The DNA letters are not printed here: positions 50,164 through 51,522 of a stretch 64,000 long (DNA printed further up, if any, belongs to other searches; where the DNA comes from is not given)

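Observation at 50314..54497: Three tandem paralogous LigB/GalA-type extradiol dioxygenases followed by an RraA/LigK-like aldolase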

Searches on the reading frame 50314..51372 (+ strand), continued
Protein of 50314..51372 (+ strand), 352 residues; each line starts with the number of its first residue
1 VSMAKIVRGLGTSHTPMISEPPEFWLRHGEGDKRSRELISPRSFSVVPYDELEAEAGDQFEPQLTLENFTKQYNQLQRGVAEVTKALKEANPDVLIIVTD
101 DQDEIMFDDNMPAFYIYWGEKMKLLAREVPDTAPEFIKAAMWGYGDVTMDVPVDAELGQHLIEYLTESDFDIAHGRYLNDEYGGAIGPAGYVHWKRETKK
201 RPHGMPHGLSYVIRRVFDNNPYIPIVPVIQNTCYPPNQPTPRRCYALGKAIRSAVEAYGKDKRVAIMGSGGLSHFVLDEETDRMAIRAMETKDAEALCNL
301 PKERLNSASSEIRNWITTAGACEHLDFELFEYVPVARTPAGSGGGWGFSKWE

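Call 17: find_related_loci(query=A2, collection=genome_contigs, flank=8000)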
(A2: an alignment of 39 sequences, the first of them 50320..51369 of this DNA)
Query A2 (350 aa) in genome_contigs; peptide patterns used: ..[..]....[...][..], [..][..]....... (x = any residue, [..] = any of these).
599 stretches matched a pattern (row limit reached: there are more); 377 encode a relative of the query (tblastn E <= 1e-3); the best 80 are kept; 79 distinct loci.
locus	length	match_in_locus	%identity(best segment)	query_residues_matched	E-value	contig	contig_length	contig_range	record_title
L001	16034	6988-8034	69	1-350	2e-167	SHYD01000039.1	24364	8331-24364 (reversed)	MAG: Dehalococcoidia bacterium isolate Baikal-deep-G110 BACOMB-C9646, whole genome shotgun sequence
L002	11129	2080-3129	67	1-350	4e-154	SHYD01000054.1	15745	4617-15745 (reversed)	MAG: Dehalococcoidia bacterium isolate Baikal-deep-G110 BACOMB-C17941, whole genome shotgun sequence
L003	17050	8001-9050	62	1-349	5e-151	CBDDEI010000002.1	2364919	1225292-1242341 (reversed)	MAG: Dehalococcoidia bacterium isolate bf458f4b-15b8-4b1a-845f-e047e3056d72 genome assembly, contig: contig_2, whole gen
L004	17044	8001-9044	60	1-349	5e-147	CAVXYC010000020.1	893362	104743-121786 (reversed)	MAG: uncultured Chloroflexia bacterium isolate MFD02840.bin.2.323 genome assembly, contig: contig_5318, whole genome sho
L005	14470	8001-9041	58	1-349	4e-142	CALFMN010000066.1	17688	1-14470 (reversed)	MAG TPA_asm: uncultured Chloroflexi bacterium isolate SRR5457059_bin.76_CONCOCT_v1.1_MAG genome assembly, contig: ERZ795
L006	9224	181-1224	58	1-349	9e-142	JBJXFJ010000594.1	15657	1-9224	MAG: Chloroflexota bacterium isolate F1F2.bin.482 k127_9976953, whole genome shotgun sequence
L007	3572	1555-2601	57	1-349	2e-143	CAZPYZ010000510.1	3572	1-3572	MAG TPA_asm: uncultured Dehalococcoidia bacterium isolate binchicken_co21_298 genome assembly, contig: NODE_43775_length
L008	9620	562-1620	55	1-349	2e-134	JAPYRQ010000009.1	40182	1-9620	MAG: Dehalococcoidia bacterium isolate PW3.metabat2.181 PW3_1440_length_40182_cov_8.252573, whole genome shotgun sequenc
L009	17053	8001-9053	56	1-349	5e-134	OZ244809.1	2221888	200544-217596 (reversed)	MAG: Dehalococcoidia bacterium isolate 72fb4183-5545-492e-8133-80fab9efad69 genome assembly, chromosome: 1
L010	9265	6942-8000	54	1-349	9e-134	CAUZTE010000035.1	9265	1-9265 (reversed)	MAG: Dehalococcoidia bacterium isolate CB9_331.17 genome assembly, contig: Ga0302133_10003689, whole genome shotgun sequ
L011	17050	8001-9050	57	1-349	2e-133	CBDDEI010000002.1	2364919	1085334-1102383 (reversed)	MAG: Dehalococcoidia bacterium isolate bf458f4b-15b8-4b1a-845f-e047e3056d72 genome assembly, contig: contig_2, whole gen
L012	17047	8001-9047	56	1-349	4e-133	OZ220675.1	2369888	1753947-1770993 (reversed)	MAG: Dehalococcoidia bacterium isolate ea37d81f-01db-49a7-af8b-960c32e5f49c genome assembly, chromosome: 1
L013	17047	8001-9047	57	1-349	6e-133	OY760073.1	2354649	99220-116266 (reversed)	MAG: Dehalococcoidia bacterium isolate c30765d4-caf5-4d90-88bc-dc8b2ca32de7 genome assembly, chromosome: 1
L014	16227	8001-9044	56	1-349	4e-132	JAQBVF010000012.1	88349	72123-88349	MAG: Chloroflexota bacterium isolate casp150-mb.172 NODE_584_length_88349_cov_0.637586, whole genome shotgun sequence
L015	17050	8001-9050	57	1-349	2e-132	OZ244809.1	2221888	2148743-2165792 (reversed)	MAG: Dehalococcoidia bacterium isolate 72fb4183-5545-492e-8133-80fab9efad69 genome assembly, chromosome: 1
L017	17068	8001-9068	56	1-350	2e-132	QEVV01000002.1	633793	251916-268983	MAG: Chloroflexi bacterium isolate SAR202-VII-2 Ga0133547_10000004, whole genome shotgun sequence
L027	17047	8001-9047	54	1-349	9e-130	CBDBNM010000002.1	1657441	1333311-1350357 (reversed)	MAG: Dehalococcoidia bacterium isolate c1b9121c-b6f9-408d-bdb8-3c357fa74dc1 genome assembly, contig: contig_2, whole gen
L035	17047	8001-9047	54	1-350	2e-126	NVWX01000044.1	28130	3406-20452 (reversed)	MAG: Dehalococcoidia bacterium isolate NORP26 Contig_sourceCTD_684, whole genome shotgun sequence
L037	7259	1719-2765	53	1-350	2e-126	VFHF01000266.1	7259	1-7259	MAG: SAR202 cluster bacterium isolate OSU_TB47 TB47_266, whole genome shotgun sequence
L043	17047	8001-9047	53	1-350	1e-119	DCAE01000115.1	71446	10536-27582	MAG TPA_asm: Dehalococcoidia bacterium UBA1141 UBA1141_contig_6703, whole genome shotgun sequence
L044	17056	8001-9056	50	1-349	4e-118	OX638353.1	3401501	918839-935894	MAG: uncultured Dehalococcoidia bacterium isolate caae0dea-c4e0-4340-bdfb-0144304000aa genome assembly, chromosome: 1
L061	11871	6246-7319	49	1-349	2e-106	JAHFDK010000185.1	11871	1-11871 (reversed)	MAG: Candidatus Rokuibacteriota bacterium isolate nzgw243 NODE_1129_length_11872_cov_14.209599, whole genome shotgun seq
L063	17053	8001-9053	47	1-349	5e-106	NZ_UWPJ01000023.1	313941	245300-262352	Pigmentiphaga humi isolate dnA1, whole genome shotgun sequence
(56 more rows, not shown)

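Call 21: search_protein_families(library=pfam, proteins=[L027:2612-4171:+, L035:14711-15916:+, L061:4180-6258:+, L044:2447-3940:-, L043:13181-14164:-, L014:9155-10060:+, L035:6683-7495:+, L037:3714-4523:+, L035:11060-11518:+], max_evalue=0.001)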
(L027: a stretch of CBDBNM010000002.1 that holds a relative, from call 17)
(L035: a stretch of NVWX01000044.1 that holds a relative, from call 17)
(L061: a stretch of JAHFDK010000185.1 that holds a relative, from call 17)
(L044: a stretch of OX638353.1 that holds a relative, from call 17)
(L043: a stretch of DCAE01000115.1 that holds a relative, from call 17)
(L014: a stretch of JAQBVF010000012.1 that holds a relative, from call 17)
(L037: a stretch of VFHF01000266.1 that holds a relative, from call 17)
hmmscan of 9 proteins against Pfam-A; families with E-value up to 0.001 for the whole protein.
L027:2612-4171:+ (519 aa): 1 family
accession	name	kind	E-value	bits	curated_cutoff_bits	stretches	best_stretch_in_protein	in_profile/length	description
PF04909.20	Amidohydro_2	-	1.1e-14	55.4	26.4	1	238-517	31-288/289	Amidohydrolase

L035:14711-15916:+ (401 aa): 1 family
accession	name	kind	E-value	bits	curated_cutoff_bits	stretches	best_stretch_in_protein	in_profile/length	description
PF00296.26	Bac_luciferase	-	1.5e-33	117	27.9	1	101-338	23-246/314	Luciferase-like monooxygenase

L061:4180-6258:+ (692 aa): 2 families
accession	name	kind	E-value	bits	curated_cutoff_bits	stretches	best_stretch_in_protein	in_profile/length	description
PF00355.32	Rieske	-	6e-19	68.2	20.3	1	292-371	2-81/88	Rieske [2Fe-2S] domain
PF19301.5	LigXa_C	-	3.7e-13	49.7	27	1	566-617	204-255/304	LigXa C-terminal domain like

L044:2447-3940:- (497 aa): 1 family
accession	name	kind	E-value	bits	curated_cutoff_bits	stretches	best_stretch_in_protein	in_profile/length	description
PF00296.26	Bac_luciferase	-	4.7e-48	164.6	27.9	1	140-452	16-311/314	Luciferase-like monooxygenase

L043:13181-14164:- (327 aa): 3 families
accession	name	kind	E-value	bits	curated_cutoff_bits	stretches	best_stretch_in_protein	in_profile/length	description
PF00107.32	ADH_zinc_N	-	3e-28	98.8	31.8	1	152-267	1-116/129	Zinc-binding dehydrogenase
PF13602.12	ADH_zinc_N_2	-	6.8e-25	89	27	1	184-324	1-134/134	Zinc-binding dehydrogenase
PF08240.17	ADH_N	-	6.3e-14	52.5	23.5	1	26-110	1-103/104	Alcohol dehydrogenase GroES-like domain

L014:9155-10060:+ (301 aa): 4 families
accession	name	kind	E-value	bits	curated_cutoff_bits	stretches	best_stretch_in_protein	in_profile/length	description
PF00561.26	Abhydrolase_1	-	8.4e-23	81.7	25.8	1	38-174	2-150/245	alpha/beta hydrolase fold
PF12697.13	Abhydrolase_6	-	1.5e-21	78.5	26.3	1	39-288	1-215/217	Alpha/beta hydrolase family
PF12146.15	Hydrolase_4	-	6.2e-15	55.6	27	1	39-144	7-117/239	Serine aminopeptidase, S33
PF00975.26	Thioesterase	-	0.00024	21.8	26.4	1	43-150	7-112/226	Thioesterase domain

L035:6683-7495:+ (270 aa): 3 families
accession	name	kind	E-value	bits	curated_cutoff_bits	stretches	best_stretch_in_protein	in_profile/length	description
PF01738.24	DLH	-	3.8e-40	138.2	21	1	44-268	1-216/217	Dienelactone hydrolase family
PF08840.17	BAAT_C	-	6.2e-09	36.7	20.9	1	126-176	9-60/210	BAAT / Acyl-CoA thioester hydrolase C terminal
PF00326.27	Peptidase_S9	-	2.6e-05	24.2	22.6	1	195-254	143-201/213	Prolyl oligopeptidase family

L037:3714-4523:+ (269 aa): 4 families
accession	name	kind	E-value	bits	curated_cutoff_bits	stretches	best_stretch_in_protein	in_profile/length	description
PF12146.15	Hydrolase_4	-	1.7e-20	73.8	27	2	72-174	5-107/239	Serine aminopeptidase, S33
PF00561.26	Abhydrolase_1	-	7.4e-11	42.6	25.8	1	72-185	1-114/245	alpha/beta hydrolase fold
PF20408.4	Abhydrolase_11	-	0.00029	21.1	27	1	127-248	59-165/193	Alpha/beta hydrolase domain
PF12697.13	Abhydrolase_6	-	0.00072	20.7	26.3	0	101-182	30-100/217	Alpha/beta hydrolase family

L035:11060-11518:+ (152 aa): 2 families
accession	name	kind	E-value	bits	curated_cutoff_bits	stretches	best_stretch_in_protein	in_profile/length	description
PF00903.31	Glyoxalase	-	2.8e-19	70.1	20.6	1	7-149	3-121/121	Glyoxalase/Bleomycin resistance protein/Dioxygenase superfamily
PF13669.12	Glyoxalase_4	-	3.2e-07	31.1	27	1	8-125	2-97/109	Glyoxalase/Bleomycin resistance protein/Dioxygenase superfamily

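Call 35: search_protein_families(library=ncbifam, proteins=[L017:10309-10998:+, L017:11003-11653:+], max_evalue=1e-10)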
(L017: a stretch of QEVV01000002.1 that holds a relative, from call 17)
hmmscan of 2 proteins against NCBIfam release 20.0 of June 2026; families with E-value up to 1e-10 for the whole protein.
L017:10309-10998:+ (229 aa): 8 families
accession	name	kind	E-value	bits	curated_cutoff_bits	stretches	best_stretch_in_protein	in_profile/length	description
NF005442.0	PRK07028.1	equivalog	1.2e-35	122.9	593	1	7-219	219-421/430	bifunctional hexulose-6-phosphate synthase/ribonuclease regulator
NF004850.0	PRK06201.1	subfamily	7.8e-34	117.1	231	1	5-219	7-213/222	hypothetical protein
NF006093.0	PRK08245.1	subfamily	9.5e-34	116.8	208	1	12-217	5-219/240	hypothetical protein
NF006731.0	PRK09262.1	equivalog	2.1e-27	96.1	179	1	13-213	16-208/229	4-carboxy-4-hydroxy-2-oxoadipate aldolase/oxaloacetate decarboxylase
NF009399.0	PRK12764.1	equivalog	1.5e-24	86.9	444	1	10-218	265-479/501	fumarylacetoacetate hydrolase family protein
TIGR02798.1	ligK_PcmE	equivalog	1.9e-23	83.2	304.5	1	14-207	11-196/222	4-carboxy-4-hydroxy-2-oxoadipate aldolase/oxaloacetate decarboxylase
NF006875.0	PRK09372.1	equivalog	1.6e-13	50.7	136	1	24-181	3-152/161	ribonuclease E activity regulator RraA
TIGR01935.1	NOT-MenG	subfamily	9.3e-11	41.8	123.8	0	45-181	19-148/150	RraA family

L017:11003-11653:+ (216 aa): 9 families
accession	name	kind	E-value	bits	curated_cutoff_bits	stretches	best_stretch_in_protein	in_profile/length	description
NF004850.0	PRK06201.1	subfamily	2.1e-40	138.6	231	1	5-195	21-206/222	hypothetical protein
NF006093.0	PRK08245.1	subfamily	3.5e-36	124.8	208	1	5-198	12-217/240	hypothetical protein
NF005442.0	PRK07028.1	equivalog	4.5e-35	121.1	593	1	7-201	233-420/430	bifunctional hexulose-6-phosphate synthase/ribonuclease regulator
NF006731.0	PRK09262.1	equivalog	5.1e-32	111.2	179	1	6-199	23-212/229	4-carboxy-4-hydroxy-2-oxoadipate aldolase/oxaloacetate decarboxylase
TIGR02798.1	ligK_PcmE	equivalog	6.1e-29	101.2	304.5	1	6-199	17-206/222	4-carboxy-4-hydroxy-2-oxoadipate aldolase/oxaloacetate decarboxylase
NF009399.0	PRK12764.1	equivalog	3.3e-24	85.8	444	1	7-199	276-477/501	fumarylacetoacetate hydrolase family protein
NF006875.0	PRK09372.1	equivalog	1.8e-13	50.5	136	1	41-170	33-158/161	ribonuclease E activity regulator RraA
TIGR01935.1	NOT-MenG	subfamily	9.1e-13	48.3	123.8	1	54-166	39-150/150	RraA family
NF009134.0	PRK12487.1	equivalog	7.7e-12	45.2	196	1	58-166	47-154/161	putative 4-hydroxy-4-methyl-2-oxoglutarate aldolase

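Call 36: predict_structure(alignment_id=A2)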
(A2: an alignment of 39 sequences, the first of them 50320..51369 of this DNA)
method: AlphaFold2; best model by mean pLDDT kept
length: 350 residues; sequences in the alignment: 39
mean_pLDDT: 93.0   pTM: 0.93
mean pLDDT of the five models: 93.0, 92.2, 91.6, 91.0, 90.9
residues with pLDDT >= 90: 266; 70-90: 81; 50-70: 3; < 50: 0
segments of 3 or more residues with pLDDT < 50: none
pLDDT, mean of each block of 10 residues (from residue 1): 97 92 92 90 93 94 97 98 98 93 72 96 88 85 90 98 96 90 83 87 92 95 95 88 98 97 97 94 98 96 86 98 98 95 97
secondary structure, 60 per line:
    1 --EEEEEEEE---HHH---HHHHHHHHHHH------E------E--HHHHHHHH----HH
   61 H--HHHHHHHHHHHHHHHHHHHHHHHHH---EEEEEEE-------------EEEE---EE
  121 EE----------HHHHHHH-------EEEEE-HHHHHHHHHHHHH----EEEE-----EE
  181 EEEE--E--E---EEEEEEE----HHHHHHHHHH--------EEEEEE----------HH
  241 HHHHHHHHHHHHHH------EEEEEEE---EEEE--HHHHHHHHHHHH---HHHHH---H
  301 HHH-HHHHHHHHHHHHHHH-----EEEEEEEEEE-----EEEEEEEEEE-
elements in order: E3-10 H20-30 H47-54 H64-88 E92-98 E112-115 E119-122 H133-139 E147-151 H153-165 E170-173 E179-184 E194-200 H205-214 E223-228 H239-254 E261-267 E271-274 H277-288 H292-296 H300-303 H305-319 E325-334 E340-349
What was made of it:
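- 50320..51372 (+): Paralog W1, a DesZ-type class III extradiol dioxygenase (350 aa from the ATG; the ORF list gives GTG 50314). AF2 model pLDDT 93 (call 36).
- On LigB superfamily (class III / type II extradiol dioxygenase fold, PF02900): AF2 pLDDT 93 and pTM 0.93 (call 36).
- The AF2 model has pLDDT 93 (call 36).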

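Call 39: fold_search(model_id=the predicted structure, library=pdb)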
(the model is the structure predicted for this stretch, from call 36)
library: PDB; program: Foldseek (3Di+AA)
matches with E <= 10: 784; with E <= 0.001: 34
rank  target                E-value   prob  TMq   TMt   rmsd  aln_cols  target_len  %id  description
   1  3wrb_B                7.8e-17  1.00  0.61  0.52   6.6       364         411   19  Crystal structure of the anaerobic H124F DESb-Gallate complex (released 2014-04-30)
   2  3wr8_A                8.2e-17  1.00  0.59  0.51   6.4       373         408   20  Crystal structure of DesB from Sphingobium sp. strain SYK-6 (released 2014-04-30)
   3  3wku_B                1.4e-16  1.00  0.58  0.50   8.0       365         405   21  Crystal structure of the anaerobic DesB-gallate complex (released 2014-04-30)
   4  3wra_B                1.8e-16  1.00  0.60  0.53   6.4       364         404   19  Crystal structure of the desB-Gallate complex exposed to Aerobic Atomosphere (released 2014-04-30)
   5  3wrb_A                2.0e-16  1.00  0.59  0.51   6.4       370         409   20  Crystal structure of the anaerobic H124F DESb-Gallate complex (released 2014-04-30)
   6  1bou_B                2.1e-16  1.00  0.61  0.71   5.2       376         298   20  THREE-DIMENSIONAL STRUCTURE OF LIGAB (released 1999-05-04)
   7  3wr9_A                3.0e-16  1.00  0.59  0.50   6.8       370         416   20  Crystal structure of the Anaerobic DesB-Gallate complex (released 2014-04-30)
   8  3wrc_A                3.0e-14  1.00  0.60  0.53   5.9       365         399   20  Crystal structure of the anaerobic DesB-Protocatechuate (PCA) complex (released 2014-04-30)
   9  3wpm_A                6.5e-14  1.00  0.60  0.52   5.6       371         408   20  Crystal structure of the anaerobic DesB-gallate complex by co-crystallization (released 2014-04-30)
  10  3wku_A                1.3e-13  1.00  0.60  0.52   6.0       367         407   19  Crystal structure of the anaerobic DesB-gallate complex (released 2014-04-30)
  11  8k04_A                2.3e-13  1.00  0.58  0.64   7.3       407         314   14  CryoEM structure of a 2,3-hydroxycinnamic acid 1,2-dioxygenase MhpB in apo form (released 2024-07-10)
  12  3vsg_A                2.6e-13  1.00  0.55  0.69   6.6       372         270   15  Crystal structure of iron free 1,6-APD, 2-Animophenol-1,6-Dioxygenase (released 2013-01-16)
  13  8ihg_B                3.6e-13  1.00  0.55  0.69   7.4       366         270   14  Crystal structure of aminophenol dioxygenase from Pseudomonas species AP-3 (released 2024-02-28)
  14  7txy_C                3.9e-13  1.00  0.58  0.73   6.1       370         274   11  Crystal structure of the 2-Aminophenol 1,6-dioxygenase from the ARO bacterial microcompartment of Micromonospora rosar (released 2023-02-15)
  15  7txy_E                1.7e-12  1.00  0.58  0.72   6.1       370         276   11  Crystal structure of the 2-Aminophenol 1,6-dioxygenase from the ARO bacterial microcompartment of Micromonospora rosar (released 2023-02-15)
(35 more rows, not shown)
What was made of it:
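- On LigB superfamily (class III / type II extradiol dioxygenase fold, PF02900): Foldseek E 1e-16 to 1e-17 (call 39).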

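Call 80: search_protein_families(library=pfam, proteins=[L063:3012-4067:+, L063:4135-5124:+, L063:5093-6775:-, L063:4767-6368:-, L063:6913-7953:+, L063:6997-7980:-, L063:9119-10105:+, L063:10137-11012:-, L063:10685-12019:+, L063:11995-12948:+], max_evalue=0.00001)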
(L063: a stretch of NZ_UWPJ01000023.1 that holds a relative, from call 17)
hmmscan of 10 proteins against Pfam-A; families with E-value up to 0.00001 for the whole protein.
L063:3012-4067:+ (351 aa): 1 family
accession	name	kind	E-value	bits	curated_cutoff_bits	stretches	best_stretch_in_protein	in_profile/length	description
PF01075.23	Glyco_transf_9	-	1.6e-13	51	22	1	152-250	104-208/247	Glycosyltransferase family 9 (heptosyltransferase)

L063:4135-5124:+ (329 aa): 2 families
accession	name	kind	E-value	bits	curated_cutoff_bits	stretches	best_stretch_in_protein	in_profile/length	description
PF03466.25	LysR_substrate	-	2.2e-32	112.6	28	1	92-276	7-191/209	LysR substrate binding domain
PF00126.33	HTH_1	-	1.6e-19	70.1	26.6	1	4-62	2-60/60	Bacterial regulatory helix-turn-helix protein, lysR family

L063:5093-6775:- (560 aa): 3 families
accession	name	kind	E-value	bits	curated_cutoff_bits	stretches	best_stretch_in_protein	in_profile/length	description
PF02775.26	TPP_enzyme_C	-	9e-46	155.8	21.9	1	398-543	1-150/151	Thiamine pyrophosphate enzyme, C-terminal TPP binding domain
PF02776.23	TPP_enzyme_N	-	7.2e-38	129.5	26.8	1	14-127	2-116/119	Thiamine pyrophosphate enzyme, N-terminal TPP binding domain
PF00205.28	TPP_enzyme_M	-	2.7e-32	111.7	30.4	1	204-335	6-135/137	Thiamine pyrophosphate enzyme, central domain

L063:4767-6368:- (533 aa): 0 families

L063:6913-7953:+ (346 aa): 1 family
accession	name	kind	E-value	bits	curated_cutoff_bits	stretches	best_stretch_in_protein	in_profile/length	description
PF12974.12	Phosphonate-bd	-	7.3e-08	32.5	27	1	82-175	39-134/242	ABC transporter, phosphonate, periplasmic substrate-binding protein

L063:6997-7980:- (327 aa): 0 families

L063:9119-10105:+ (328 aa): 1 family
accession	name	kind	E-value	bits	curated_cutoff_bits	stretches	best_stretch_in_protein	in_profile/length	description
PF03401.19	TctC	-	2.2e-65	221.4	27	1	52-324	1-273/274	Tripartite tricarboxylate transporter family receptor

L063:10137-11012:- (291 aa): 2 families
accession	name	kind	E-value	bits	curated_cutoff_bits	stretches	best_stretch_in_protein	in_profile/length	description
PF00866.24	Ring_hydroxyl_B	-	5e-15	56.3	27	1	154-283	5-142/144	Ring hydroxylating beta subunit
PF13577.12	SnoaL_4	-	8.9e-13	48.8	24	1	142-275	7-126/126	SnoaL-like domain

L063:10685-12019:+ (444 aa): 0 families

L063:11995-12948:+ (317 aa): 2 families
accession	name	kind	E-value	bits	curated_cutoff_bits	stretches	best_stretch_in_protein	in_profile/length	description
PF03466.25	LysR_substrate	-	4.7e-24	85.4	28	1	96-295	5-205/209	LysR substrate binding domain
PF00126.33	HTH_1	-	7.5e-19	67.9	26.6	1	8-67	1-60/60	Bacterial regulatory helix-turn-helix protein, lysR family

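Call 89: search_protein_representatives(protein=window:50320-51369:+)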
Query: 350 residues. Proteins with E-value up to 0.001 (for the whole library): 1771; up to 1e-10: 759; up to 1e-30: 193. The best 150 are listed.
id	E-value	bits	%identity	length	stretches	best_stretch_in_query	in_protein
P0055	1.4e-127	442.1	56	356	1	1-350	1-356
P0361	1.4e-116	405.9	53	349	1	1-350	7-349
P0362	1.2e-93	330.4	47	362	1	1-350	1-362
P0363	7.7e-91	321.2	44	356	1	1-349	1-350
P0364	3.3e-90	319.1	56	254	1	85-349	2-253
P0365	3.1e-86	306.1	47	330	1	1-349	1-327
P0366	2.1e-81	290.2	45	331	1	1-349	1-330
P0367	2.5e-76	273.5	47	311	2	202-349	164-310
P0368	1.0e-71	258.4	46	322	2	203-350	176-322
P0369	1.3e-71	257.9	53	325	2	197-304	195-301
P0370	2.7e-71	256.9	42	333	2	202-349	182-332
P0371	2.0e-69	250.8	57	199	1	151-349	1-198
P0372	2.8e-66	240.4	40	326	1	1-349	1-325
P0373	2.2e-65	237.5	40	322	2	200-349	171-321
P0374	3.0e-65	237.1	50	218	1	142-349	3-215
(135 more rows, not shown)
